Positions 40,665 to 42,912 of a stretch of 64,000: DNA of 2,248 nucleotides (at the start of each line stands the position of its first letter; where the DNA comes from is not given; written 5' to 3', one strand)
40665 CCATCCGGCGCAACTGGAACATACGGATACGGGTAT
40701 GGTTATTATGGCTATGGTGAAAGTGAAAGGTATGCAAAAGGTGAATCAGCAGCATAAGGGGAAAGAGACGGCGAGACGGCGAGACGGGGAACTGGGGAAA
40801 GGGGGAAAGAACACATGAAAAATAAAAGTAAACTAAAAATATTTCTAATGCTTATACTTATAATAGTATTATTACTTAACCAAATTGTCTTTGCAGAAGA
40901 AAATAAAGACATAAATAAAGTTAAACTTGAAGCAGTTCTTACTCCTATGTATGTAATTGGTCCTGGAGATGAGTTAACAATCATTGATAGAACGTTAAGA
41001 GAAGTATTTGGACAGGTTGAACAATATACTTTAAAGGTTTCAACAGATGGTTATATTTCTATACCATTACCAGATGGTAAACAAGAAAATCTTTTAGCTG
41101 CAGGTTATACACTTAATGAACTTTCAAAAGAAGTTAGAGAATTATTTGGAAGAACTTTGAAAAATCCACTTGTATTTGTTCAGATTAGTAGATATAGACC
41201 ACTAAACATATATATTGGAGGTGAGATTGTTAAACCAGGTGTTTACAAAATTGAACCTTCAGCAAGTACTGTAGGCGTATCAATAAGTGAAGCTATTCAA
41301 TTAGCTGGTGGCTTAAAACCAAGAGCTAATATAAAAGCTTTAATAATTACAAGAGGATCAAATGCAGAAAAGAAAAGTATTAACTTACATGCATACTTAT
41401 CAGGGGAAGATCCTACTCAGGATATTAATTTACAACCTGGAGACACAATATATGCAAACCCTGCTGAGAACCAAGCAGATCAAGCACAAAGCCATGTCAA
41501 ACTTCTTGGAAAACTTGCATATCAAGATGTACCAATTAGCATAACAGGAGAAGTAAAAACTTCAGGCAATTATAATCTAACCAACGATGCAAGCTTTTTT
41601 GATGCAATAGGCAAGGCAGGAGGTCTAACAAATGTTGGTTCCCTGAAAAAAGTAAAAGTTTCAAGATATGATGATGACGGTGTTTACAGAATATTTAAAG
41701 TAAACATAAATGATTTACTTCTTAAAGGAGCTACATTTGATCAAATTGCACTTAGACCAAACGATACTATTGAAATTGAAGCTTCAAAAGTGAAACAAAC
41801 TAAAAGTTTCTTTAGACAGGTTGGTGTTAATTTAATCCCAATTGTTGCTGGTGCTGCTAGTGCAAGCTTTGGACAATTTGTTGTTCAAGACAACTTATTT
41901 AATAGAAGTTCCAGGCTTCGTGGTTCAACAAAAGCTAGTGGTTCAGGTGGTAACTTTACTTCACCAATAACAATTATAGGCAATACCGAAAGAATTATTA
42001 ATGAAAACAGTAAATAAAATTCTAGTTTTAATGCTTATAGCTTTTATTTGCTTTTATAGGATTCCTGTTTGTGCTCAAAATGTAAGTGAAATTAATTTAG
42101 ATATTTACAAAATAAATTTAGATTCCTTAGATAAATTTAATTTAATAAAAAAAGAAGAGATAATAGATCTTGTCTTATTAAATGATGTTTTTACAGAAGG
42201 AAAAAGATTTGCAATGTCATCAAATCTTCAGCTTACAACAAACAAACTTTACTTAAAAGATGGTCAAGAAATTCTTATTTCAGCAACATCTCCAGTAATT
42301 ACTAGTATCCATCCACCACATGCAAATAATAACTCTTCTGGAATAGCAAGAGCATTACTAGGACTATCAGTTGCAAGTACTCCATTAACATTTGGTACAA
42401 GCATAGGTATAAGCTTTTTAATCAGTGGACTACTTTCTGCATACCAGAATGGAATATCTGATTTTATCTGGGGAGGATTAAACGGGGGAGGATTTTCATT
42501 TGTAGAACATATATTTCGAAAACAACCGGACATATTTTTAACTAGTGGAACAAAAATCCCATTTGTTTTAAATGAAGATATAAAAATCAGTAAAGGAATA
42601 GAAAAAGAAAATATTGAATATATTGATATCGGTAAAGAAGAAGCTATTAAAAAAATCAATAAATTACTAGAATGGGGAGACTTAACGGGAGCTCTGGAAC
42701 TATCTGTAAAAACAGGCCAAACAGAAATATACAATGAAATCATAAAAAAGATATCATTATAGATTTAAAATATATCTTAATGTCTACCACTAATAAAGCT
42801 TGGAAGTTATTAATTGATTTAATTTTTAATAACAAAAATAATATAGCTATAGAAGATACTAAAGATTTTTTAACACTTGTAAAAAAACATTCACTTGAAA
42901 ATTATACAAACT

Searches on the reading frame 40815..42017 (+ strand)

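Call 4: search_protein_families(library=pfam, proteins=[window:40815-42017:+], max_evalue=0.01)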
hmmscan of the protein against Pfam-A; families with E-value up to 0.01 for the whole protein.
window:40815-42017:+ (400 aa): 3 families
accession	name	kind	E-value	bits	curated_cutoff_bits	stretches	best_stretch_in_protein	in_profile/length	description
PF22461.2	SLBB_2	-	1.3e-20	73.7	27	2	132-213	3-78/79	SLBB domain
PF10531.15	SLBB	-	2.5e-16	59.7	27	2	242-288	3-48/55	SLBB domain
PF02563.21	Poly_export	-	5e-11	43.1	28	1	44-124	5-76/77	Polysaccharide biosynthesis/export protein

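Call 5: search_protein_families(library=ncbifam, proteins=[window:40815-42017:+], max_evalue=0.01)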
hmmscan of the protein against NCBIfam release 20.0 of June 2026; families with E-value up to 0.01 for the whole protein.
window:40815-42017:+ (400 aa): 4 families
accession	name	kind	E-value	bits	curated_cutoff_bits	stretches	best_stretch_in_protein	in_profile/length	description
TIGR03027.2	pepcterm_export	equivalog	7.8e-23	81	180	2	45-213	2-163/169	XrtA/PEP-CTERM system exopolysaccharide export protein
TIGR03028.1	EpsE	equivalog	8.6e-20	71.1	262.65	2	46-215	2-160/239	polysaccharide export protein EpsE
NF011658.0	PRK15078.1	subfamily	9.7e-20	70.6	333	2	44-214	83-249/380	polysaccharide export protein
NF041843.1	EpsY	equivalog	2.4e-16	59.6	320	2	46-210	53-206/211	exopolysaccharide export protein EpsY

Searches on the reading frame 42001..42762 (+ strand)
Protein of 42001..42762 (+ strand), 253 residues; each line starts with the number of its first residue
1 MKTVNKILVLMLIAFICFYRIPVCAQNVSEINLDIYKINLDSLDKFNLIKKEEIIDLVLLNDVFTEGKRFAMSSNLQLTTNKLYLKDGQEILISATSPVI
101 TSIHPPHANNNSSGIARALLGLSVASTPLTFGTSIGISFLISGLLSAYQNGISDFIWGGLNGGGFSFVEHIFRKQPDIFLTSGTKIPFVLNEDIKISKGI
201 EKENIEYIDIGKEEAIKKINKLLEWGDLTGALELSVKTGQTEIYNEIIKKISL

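Call 4: search_protein_families(library=pfam, proteins=[window:42001-42762:+], max_evalue=0.01)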
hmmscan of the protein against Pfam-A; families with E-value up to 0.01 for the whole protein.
window:42001-42762:+ (253 aa): 0 families

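Call 5: search_protein_families(library=ncbifam, proteins=[window:42001-42762:+], max_evalue=0.01)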
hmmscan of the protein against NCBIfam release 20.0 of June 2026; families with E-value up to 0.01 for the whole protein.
window:42001-42762:+ (253 aa): 0 families

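Call 84: search_protein_families(library=padloc, proteins=[window:42001-42762:+], max_evalue=0.001)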
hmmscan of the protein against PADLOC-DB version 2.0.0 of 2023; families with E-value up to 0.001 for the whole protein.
window:42001-42762:+ (253 aa): 0 families
